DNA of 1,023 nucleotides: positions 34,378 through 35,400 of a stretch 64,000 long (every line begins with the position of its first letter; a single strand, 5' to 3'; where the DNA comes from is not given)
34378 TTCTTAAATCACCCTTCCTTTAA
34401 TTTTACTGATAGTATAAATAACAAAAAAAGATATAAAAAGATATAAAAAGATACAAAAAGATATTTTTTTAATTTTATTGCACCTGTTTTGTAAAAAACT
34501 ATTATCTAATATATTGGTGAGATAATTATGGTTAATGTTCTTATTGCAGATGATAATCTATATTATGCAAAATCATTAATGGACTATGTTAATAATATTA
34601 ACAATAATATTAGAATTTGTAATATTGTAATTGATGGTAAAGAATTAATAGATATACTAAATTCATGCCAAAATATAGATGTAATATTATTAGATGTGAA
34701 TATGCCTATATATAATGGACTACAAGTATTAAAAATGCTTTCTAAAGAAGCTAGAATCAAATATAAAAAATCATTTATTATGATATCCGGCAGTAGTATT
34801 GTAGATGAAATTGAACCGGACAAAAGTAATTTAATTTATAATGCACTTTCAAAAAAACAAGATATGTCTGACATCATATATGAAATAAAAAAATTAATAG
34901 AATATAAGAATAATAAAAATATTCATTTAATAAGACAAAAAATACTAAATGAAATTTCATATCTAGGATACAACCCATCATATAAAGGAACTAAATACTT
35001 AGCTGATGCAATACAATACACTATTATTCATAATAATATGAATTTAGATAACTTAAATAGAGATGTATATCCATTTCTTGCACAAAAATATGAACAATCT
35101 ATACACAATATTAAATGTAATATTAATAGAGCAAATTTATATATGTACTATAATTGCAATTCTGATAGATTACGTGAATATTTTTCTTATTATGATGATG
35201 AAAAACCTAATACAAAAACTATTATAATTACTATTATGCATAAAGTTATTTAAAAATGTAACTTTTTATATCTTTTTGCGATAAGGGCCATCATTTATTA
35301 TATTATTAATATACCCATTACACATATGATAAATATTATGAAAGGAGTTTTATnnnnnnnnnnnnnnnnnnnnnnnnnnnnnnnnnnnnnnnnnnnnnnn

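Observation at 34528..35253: Orphan Spo0A_C-domain regulator with a divergent receiver domain (Spo0A paralogue)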

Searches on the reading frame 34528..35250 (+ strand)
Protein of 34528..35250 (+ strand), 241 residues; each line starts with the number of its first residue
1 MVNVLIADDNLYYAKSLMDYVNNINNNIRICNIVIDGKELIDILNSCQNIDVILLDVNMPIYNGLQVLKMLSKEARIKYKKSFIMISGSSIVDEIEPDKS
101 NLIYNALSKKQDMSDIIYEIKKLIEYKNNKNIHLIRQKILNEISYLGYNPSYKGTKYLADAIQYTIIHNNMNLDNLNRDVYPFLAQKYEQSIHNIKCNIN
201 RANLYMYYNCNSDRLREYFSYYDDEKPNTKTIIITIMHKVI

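Call 3: search_protein_families(library=pfam, proteins=[window:34528-35250:+], max_evalue=1)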
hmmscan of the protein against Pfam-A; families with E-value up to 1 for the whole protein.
window:34528-35250:+ (241 aa): 4 families
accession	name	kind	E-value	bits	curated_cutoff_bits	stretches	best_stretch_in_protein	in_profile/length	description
PF08769.17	Spo0A_C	-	5.6e-11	42.8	25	1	141-239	3-103/104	Sporulation initiation factor Spo0A C terminal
PF00072.30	Response_reg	-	6.2e-10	39.7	30.2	1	4-119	1-109/111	Response regulator receiver domain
PF21329.2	CYP38_PsbQ-like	-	0.034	15.1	27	1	74-145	43-111/117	Peptidyl-prolyl cis-trans isomerase CYP38-like, PsbQ-like domain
PF17079.10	SOTI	-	0.17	12.7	27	1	50-112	6-65/101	Male-specific protein scotti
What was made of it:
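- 34528..35253 (+): Regulator gene, 241 aa: receiver domain, helical linker and Spo0A_C-type DNA-binding domain. Pfam Response_reg 39.7 bits and Spo0A_C 42.8 bits (call 3).
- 34948..35244 (+): Spo0A_C-type effector domain (aa 141-239). Pfam (call 3).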

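Call 4: search_protein_families(library=ncbifam, proteins=[window:34528-35250:+], max_evalue=1)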
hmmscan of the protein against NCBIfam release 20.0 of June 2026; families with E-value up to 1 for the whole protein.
window:34528-35250:+ (241 aa): 54 families (the best 25 are shown)
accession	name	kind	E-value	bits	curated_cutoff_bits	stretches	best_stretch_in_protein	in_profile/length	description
TIGR02875.1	spore_0_A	equivalog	2.7e-17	62.9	200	2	2-87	3-85/262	sporulation transcription factor Spo0A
NF045901.1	HisKinLetSLeg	equivalog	2.8e-08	32.2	1650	1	3-133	673-798/906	two-component system sensor histidine kinase LetS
NF001965.0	PRK00742.1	subfamily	4e-08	32.9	293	1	2-77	4-77/357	chemotaxis-specific protein-glutamate methyltransferase CheB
NF007750.0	PRK10430.1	equivalog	2.3e-06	27.3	262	1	1-96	1-93/239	two-component system response regulator DcuR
NF007935.0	PRK10651.1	equivalog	5.7e-06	25.7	250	1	3-75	8-78/216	two-component system response regulator NarL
NF007969.0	PRK10693.1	equivalog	5.7e-06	25.6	329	1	3-95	9-94/337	two-component system response regulator RssB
NF008677.0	PRK11697.1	equivalog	6.2e-06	25.7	246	1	1-76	1-74/238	two-component system response regulator BtsR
NF008034.0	PRK10766.1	equivalog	9.9e-06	25.2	275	1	3-89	4-82/231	two-component system response regulator TorR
NF052445.1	RespRegMctR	equivalog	3.6e-05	23.3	300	1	2-75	2-73/205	two-component system response regulator MctR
NF007708.0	PRK10403.1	equivalog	4.8e-05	22.9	343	1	3-75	8-78/215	nitrate/nitrite response regulator protein NarP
NF009206.0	PRK12555.1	subfamily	4.8e-05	22.5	342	1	2-74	1-71/340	chemotaxis-specific protein-glutamate methyltransferase CheB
NF012227.0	AdeR_RR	equivalog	6.1e-05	22.6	340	1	26-76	34-82/239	efflux system response regulator transcription factor AdeR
NF008199.0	PRK10955.1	equivalog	7.1e-05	22.8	341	1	2-86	2-77/232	envelope stress response regulator transcription factor CpxR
NF052596.1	RR_EAL_PvrR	equivalog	7.2e-05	21.6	580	1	2-75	4-74/398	response regulator cyclic di-GMP phosphodiesterase PvrR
NF046022.1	RespRegCpdRBruc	equivalog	7.4e-05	22.7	180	1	1-125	1-118/120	cell cycle two-component system response regulator CpdR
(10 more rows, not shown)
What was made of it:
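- On Canonical Spo0A (NCBIfam TIGR02875 equivalog): 62.9 bits in two stretches (call 4).
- TIGR02875 scores 62.9 against a cut-off of 200 (call 4). The protein is Spo0A's closest relative among named families (call 4). It scores 62.9 against 200 for TIGR02875 (call 4).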

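Call 7: find_homologous_proteins(query=window:34528-35250:+)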
Query window:34528-35250:+ (241 aa): 114 proteins with E <= 0.001 among 466 candidates.
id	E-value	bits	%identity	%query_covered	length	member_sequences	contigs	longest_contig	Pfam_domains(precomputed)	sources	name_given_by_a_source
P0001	8.2e-148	508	99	100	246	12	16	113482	PF00072.31,PF08769.18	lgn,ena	-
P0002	1.1e-133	462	90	96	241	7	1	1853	PF00072.31,PF08769.18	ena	-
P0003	4.3e-133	460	91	100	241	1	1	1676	PF00072.31,PF08769.18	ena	-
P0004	4.6e-132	457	90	96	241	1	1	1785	PF00072.31,PF08769.18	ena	-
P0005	2.9e-127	441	84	96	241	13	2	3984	PF00072.31,PF08769.18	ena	-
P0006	7.4e-122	423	81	100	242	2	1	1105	PF00072.31,PF08769.18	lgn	-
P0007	1.1e-121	423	82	96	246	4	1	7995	PF00072.31,PF08769.18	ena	-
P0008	2.3e-120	418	80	100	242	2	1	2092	PF00072.31,PF08769.18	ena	-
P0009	1.9e-117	409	81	96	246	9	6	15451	PF00072.31,PF08769.18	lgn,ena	-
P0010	5.1e-75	270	56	100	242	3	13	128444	PF00072.31,PF08769.18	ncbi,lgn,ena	-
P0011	2.7e-67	245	51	100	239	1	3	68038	PF00072.31,PF08769.18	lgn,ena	-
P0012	1.1e-63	233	51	100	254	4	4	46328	PF00072.31,PF08769.18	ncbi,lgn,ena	-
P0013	3.7e-60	221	49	99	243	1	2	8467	PF00072.31,PF08769.18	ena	-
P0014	3.6e-59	218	48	100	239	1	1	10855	PF00072.31,PF08769.18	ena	-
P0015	5.3e-59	218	49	100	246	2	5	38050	PF00072.31,PF08769.18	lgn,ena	-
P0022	3.1e-56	209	49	100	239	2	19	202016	PF00072.31,PF08769.18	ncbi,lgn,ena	-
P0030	2.4e-55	206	52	100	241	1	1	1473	PF00072.31,PF08769.18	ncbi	-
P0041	3.4e-54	202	51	100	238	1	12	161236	PF00072.31,PF08769.18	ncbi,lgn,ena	-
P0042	4.0e-54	202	48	100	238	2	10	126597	PF00072.31,PF08769.18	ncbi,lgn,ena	-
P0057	2.0e-52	196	46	99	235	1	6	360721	PF00072.31,PF08769.18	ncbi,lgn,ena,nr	ncbi:MAG: response regulator [Clostridia bacterium]|nr:response regulator [Clostridia bacterium]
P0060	5.9e-52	195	49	100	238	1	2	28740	PF00072.31,PF08769.18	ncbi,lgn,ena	-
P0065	1.4e-51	193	47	100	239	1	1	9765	PF00072.31,PF08769.18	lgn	-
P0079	2.0e-49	186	47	100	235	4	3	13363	PF00072.31,PF08769.18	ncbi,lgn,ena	-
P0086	2.9e-47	179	42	100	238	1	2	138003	PF00072.31,PF08769.18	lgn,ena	-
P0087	3.6e-47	179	46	100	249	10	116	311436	PF00072.31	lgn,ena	-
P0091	1.9e-46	177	47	96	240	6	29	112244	PF00072.31,PF08769.18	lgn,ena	-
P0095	2.4e-45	173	46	96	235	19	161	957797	PF00072.31,PF08769.18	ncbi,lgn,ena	-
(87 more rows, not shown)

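Call 8: find_encoding_contigs(protein=P0001, flank=10000, max_places=4)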
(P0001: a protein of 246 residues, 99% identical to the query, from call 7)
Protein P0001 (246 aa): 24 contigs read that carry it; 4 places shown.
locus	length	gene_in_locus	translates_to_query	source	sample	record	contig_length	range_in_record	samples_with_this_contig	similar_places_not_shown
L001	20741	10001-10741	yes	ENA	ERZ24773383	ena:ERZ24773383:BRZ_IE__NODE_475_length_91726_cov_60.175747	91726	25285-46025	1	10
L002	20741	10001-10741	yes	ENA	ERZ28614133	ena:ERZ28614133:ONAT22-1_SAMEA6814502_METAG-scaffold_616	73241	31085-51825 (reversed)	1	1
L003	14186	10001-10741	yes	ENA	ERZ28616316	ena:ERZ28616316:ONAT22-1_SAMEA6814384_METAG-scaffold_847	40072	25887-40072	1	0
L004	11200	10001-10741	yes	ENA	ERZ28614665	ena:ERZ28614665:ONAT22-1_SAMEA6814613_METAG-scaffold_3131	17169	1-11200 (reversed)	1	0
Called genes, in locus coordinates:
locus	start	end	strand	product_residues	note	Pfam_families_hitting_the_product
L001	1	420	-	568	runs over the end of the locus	PF00664:ABC_membrane, PF00005:ABC_tran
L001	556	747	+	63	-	-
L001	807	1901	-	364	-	-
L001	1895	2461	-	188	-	PF04542:Sigma70_r2, PF08281:Sigma70_r4_2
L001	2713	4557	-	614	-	PF00664:ABC_membrane, PF00005:ABC_tran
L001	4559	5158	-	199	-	PF00005:ABC_tran, PF02463:SMC_N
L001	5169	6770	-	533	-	PF00664:ABC_membrane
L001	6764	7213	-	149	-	PF22381:Staph_reg_Sar_Rot (weak), PF01047:MarR, PF12802:MarR_2, PF13463:HTH_27 (weak), PF13412:HTH_24 (weak)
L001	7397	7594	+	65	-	-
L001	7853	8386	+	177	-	PF07638:Sigma70_ECF (faint), PF04542:Sigma70_r2, PF08281:Sigma70_r4_2, PF04545:Sigma70_r4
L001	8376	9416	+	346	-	PF13786:DUF4179 (weak)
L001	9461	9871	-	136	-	-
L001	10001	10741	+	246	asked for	PF00072:Response_reg, PF08769:Spo0A_C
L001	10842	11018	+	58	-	-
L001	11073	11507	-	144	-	-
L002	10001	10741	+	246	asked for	PF00072:Response_reg, PF08769:Spo0A_C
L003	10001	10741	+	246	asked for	PF00072:Response_reg, PF08769:Spo0A_C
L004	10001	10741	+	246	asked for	PF00072:Response_reg, PF08769:Spo0A_C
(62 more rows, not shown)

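Call 9: find_encoding_contigs(protein=P0010, flank=8000, max_places=3)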
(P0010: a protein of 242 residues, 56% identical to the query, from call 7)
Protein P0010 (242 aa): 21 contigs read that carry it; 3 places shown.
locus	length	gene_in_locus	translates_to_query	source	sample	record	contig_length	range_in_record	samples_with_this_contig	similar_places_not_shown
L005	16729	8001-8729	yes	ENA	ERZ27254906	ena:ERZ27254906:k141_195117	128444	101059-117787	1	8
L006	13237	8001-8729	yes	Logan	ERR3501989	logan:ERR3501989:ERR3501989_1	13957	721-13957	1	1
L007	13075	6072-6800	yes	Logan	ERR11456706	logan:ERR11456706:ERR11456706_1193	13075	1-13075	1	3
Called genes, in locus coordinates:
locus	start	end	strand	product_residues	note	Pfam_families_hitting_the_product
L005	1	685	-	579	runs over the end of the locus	PF03323:GerA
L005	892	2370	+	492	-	PF09547:SpoIVA_ATPase, PF20438:SpoIVA_middle, PF20439:SpoIVA_C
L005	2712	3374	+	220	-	-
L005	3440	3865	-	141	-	-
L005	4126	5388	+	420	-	PF00483:NTP_transferase, PF01128:IspD, PF12804:NTP_transf_3, PF25084:LbH_EIF2B, PF00132:Hexapep, PF25087:GMPPB_C, PF00132:Hexapep, PF14602:Hexapep_2, +2 more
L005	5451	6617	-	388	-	PF26514:DUF8173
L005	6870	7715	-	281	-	PF00849:PseudoU_synth_2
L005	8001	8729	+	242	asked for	PF00072:Response_reg, PF08769:Spo0A_C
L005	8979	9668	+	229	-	PF12671:Amidase_6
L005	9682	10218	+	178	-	-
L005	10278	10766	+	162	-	-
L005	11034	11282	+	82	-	PF03840:SecG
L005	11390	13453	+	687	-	PF23139:OB_YrrC, PF14490:HHH_RecD2, PF05970:PIF1 (weak), PF13086:AAA_11 (weak), PF13245:AAA_19, PF13604:AAA_30, PF20720:nSTAND3 (weak), PF18335:SH3_13, +4 more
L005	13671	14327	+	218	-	PF18912:DZR_2 (faint), PF00156:Pribosyltran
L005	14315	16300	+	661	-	PF07693:KAP_NTPase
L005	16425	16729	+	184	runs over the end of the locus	PF04014:MazE_antitoxin, PF15714:SpoVT_C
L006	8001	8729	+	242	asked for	PF00072:Response_reg, PF08769:Spo0A_C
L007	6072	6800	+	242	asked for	PF00072:Response_reg, PF08769:Spo0A_C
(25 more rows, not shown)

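Call 10: search_solved_structures(query=window:34528-35250:+, max_evalue=0.01, show_alignments=3)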
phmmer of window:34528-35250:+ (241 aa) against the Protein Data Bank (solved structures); distinct sequences matched with E-value up to 0.01: 35.
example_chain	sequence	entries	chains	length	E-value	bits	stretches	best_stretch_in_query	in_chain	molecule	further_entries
4l4u_A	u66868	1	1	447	2e-06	30.8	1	2-153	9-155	Transcriptional regulator (NtrC family)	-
1ny5_A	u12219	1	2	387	2.2e-06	30.7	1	3-153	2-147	transcriptional regulator (NtrC family)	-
3kyj_B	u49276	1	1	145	3.7e-06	30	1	3-89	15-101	CheY6 protein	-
1zy2_A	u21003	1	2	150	4.6e-06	29.6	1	3-141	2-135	transcriptional regulator NtrC1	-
9phz_E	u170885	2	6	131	6e-06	29.2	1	2-93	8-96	Stage 0 sporulation protein A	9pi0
5wq0_B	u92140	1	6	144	3.2e-05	26.9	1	2-87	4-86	Stage 0 sporulation protein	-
3kyi_B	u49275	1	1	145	3.6e-05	26.7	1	3-89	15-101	CheY6 protein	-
5wq0_D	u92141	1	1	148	4.4e-05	26.4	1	2-86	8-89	Stage 0 sporulation protein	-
6ont_A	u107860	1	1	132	5e-05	26.3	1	4-130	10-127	Two-component response regulator 1452 receiver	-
3t8y_A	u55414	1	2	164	5e-05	26.3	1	2-79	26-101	Chemotaxis response regulator protein-glutamate methylesterase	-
8phx_A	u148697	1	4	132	6.4e-05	25.9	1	3-89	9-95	Histidine protein kinase SLN1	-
3hzh_A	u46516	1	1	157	7.2e-05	25.7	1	3-72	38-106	Chemotaxis response regulator (CheY-3)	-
5uic_A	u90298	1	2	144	0.00013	24.9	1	3-78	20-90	Two-component response regulator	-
1dz3_A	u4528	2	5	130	0.00019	24.3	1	2-93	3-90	Stage 0 sporulation protein A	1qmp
6swf_A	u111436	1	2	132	0.00067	22.6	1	3-72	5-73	Two-component response regulator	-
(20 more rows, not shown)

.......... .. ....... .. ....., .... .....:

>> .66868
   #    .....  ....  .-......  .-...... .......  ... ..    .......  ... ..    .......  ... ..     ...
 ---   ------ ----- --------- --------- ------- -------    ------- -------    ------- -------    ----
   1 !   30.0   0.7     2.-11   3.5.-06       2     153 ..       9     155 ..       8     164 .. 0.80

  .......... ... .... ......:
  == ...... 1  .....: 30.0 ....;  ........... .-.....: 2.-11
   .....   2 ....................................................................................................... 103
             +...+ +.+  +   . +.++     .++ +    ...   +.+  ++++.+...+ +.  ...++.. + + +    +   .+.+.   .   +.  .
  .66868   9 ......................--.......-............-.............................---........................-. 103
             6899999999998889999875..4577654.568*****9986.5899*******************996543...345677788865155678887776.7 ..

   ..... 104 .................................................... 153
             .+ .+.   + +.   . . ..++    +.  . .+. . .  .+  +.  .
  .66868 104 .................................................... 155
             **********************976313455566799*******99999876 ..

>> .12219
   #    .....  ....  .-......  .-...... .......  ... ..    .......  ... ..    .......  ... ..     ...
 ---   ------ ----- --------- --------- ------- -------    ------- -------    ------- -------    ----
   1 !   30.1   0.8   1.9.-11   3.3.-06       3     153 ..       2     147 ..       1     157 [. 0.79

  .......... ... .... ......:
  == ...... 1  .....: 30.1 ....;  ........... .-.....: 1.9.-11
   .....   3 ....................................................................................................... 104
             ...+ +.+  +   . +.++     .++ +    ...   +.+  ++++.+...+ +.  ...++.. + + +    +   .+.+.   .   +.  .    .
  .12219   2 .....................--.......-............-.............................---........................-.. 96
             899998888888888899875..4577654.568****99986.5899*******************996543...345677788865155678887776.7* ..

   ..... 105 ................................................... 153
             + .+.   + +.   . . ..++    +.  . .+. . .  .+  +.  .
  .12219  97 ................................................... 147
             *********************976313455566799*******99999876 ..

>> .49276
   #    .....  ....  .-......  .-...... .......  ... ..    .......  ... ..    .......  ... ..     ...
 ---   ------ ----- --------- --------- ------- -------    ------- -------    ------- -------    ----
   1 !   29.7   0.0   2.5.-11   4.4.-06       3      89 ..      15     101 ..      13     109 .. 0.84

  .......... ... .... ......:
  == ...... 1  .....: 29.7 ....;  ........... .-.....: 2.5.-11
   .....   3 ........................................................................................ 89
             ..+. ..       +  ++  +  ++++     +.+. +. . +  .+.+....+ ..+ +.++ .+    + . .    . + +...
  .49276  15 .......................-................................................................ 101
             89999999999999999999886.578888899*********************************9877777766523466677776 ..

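Call 17: find_related_loci(query=A1, collection=genome_contigs, flank=6000)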
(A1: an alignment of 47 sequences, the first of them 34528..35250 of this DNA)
Query A1 (241 aa) in genome_contigs; peptide patterns used: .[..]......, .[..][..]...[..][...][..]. (x = any residue, [..] = any of these).
600 stretches matched a pattern (row limit reached: there are more); 94 encode a relative of the query (tblastn E <= 1e-3); the best 80 are kept; 80 distinct loci.
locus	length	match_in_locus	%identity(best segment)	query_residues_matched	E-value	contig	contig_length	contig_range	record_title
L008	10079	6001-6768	24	1-240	4e-12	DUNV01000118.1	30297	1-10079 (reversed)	MAG TPA_asm: Bacillota bacterium isolate AS08sgBPME_113 253910_AS08, whole genome shotgun sequence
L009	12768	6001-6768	25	1-240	1e-11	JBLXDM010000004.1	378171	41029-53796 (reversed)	MAG: Natronincolaceae bacterium isolate ES20-08 S20maxbin_out.024RE.5K@4, whole genome shotgun sequence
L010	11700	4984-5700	25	2-221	4e-11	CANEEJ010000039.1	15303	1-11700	MAG TPA_asm: uncultured Clostridium sp. isolate SRR19981121_bin.11_metawrap_v1.3_MAG genome assembly, contig: NODE.1731_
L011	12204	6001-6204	39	4-71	7e-8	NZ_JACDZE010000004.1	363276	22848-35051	Moheibacter lacus strain BDHS18 scaffold4-size363276, whole genome shotgun sequence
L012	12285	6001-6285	32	2-96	9e-8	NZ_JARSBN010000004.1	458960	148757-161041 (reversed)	Winogradskyella marincola strain YYF002 NODE_4_length_458960_cov_234.670269, whole genome shotgun sequence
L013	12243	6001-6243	31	2-87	2e-7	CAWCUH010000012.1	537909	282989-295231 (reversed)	MAG: uncultured beta proteobacterium isolate MFD04944.bin.1.68 genome assembly, contig: contig_44018, whole genome shotg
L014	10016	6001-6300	32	37-124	2e-7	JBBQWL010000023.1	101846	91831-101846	MAG: Chitinophagales bacterium isolate Co_metawrap_2054 Cmw_2054_k141_23794_length_101846_cov_12.9995, whole genome shot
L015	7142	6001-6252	34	16-108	2e-7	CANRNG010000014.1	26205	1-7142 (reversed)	MAG: uncultured Erysipelothrix sp. isolate Lapin-021__bin66 genome assembly, contig: Lapin-021__NODE_2053_length_26205_c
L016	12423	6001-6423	27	1-145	3e-7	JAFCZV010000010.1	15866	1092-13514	MAG: Deltaproteobacteria bacterium isolate AB_1215_Bin_118 AB_1215_Bin_118_scaffold_2790, whole genome shotgun sequence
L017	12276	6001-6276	28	1-93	3e-7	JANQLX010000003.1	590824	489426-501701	MAG: Allomuricauda sp. isolate PL25a_bin.75 k99_4126943, whole genome shotgun sequence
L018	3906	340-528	40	34-93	6e-7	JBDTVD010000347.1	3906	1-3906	MAG: Bacteroidota bacterium isolate cluster3_bin.6 NODE_143021_length_3906_cov_7.200987, whole genome shotgun sequence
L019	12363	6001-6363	28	4-126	8e-7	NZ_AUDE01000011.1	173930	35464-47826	Psychroserpens burtonensis DSM 12212 H593DRAFT_scaffold00007.7_C, whole genome shotgun sequence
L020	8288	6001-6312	31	2-109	9e-7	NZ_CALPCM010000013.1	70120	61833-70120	Hominisplanchenecus murintestinalis strain DSM 111139 NODE_13_length_70120_cov_54.726154, whole genome shotgun sequence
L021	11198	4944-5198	31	2-85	1e-6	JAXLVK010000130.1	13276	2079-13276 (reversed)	MAG: Bacteroidia bacterium isolate STL-BAC54 C1.71.fa-130, whole genome shotgun sequence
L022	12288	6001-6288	29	1-96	1e-6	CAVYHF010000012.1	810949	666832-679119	MAG: uncultured Flavobacteriaceae bacterium isolate MFD03551.bin.1.5 genome assembly, contig: contig_5171, whole genome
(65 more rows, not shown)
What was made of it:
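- Tried and rejected: Genome-collection scan with the full-length alignment (call 17).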

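Call 18: list_cluster_members(proteins=[P0010, P0012, P0022, P0030, P0041, P0042, P0057, P0060, P0079, P0095])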
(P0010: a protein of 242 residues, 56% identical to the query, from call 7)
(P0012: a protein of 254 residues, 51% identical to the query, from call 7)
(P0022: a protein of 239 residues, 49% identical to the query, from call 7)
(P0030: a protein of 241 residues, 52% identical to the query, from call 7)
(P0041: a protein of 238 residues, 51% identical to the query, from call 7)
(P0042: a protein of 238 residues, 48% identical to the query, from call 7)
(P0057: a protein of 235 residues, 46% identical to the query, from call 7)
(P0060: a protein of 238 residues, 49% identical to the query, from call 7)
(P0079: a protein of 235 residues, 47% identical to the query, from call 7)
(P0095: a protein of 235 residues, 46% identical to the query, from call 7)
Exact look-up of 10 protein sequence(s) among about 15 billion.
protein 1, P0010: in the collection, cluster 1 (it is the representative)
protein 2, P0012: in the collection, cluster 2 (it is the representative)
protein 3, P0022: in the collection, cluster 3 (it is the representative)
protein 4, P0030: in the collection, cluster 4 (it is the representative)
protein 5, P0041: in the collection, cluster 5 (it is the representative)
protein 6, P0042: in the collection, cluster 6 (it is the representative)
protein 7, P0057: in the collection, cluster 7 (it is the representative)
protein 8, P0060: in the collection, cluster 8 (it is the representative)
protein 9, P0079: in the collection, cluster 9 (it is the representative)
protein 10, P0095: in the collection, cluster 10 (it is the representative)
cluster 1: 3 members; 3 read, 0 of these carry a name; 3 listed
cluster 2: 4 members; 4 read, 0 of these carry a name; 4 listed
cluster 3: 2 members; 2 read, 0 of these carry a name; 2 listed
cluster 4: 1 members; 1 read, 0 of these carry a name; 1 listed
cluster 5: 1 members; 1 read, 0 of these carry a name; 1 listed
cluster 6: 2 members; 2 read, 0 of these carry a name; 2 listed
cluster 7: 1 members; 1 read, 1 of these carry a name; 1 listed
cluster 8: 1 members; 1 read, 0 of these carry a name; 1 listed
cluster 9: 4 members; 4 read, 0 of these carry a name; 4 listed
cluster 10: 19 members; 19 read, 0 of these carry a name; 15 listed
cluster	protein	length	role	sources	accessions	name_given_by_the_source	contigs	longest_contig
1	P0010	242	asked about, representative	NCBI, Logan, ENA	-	-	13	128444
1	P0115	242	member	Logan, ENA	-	-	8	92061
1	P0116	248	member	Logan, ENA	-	-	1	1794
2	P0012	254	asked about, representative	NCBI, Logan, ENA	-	-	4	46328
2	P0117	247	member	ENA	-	-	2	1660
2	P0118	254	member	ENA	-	-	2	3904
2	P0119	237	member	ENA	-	-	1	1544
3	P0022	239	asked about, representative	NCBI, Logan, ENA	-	-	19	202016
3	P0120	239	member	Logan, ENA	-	-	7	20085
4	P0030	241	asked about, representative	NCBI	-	-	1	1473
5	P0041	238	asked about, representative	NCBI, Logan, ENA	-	-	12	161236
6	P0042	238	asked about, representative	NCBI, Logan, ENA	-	-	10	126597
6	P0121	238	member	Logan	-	-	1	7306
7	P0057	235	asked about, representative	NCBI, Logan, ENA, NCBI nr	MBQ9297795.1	MAG: response regulator [Clostridia bacterium] | response regulator [Clostridia bacterium]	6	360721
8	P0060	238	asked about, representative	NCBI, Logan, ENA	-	-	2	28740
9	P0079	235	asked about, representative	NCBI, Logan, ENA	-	-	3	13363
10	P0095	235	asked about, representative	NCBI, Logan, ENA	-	-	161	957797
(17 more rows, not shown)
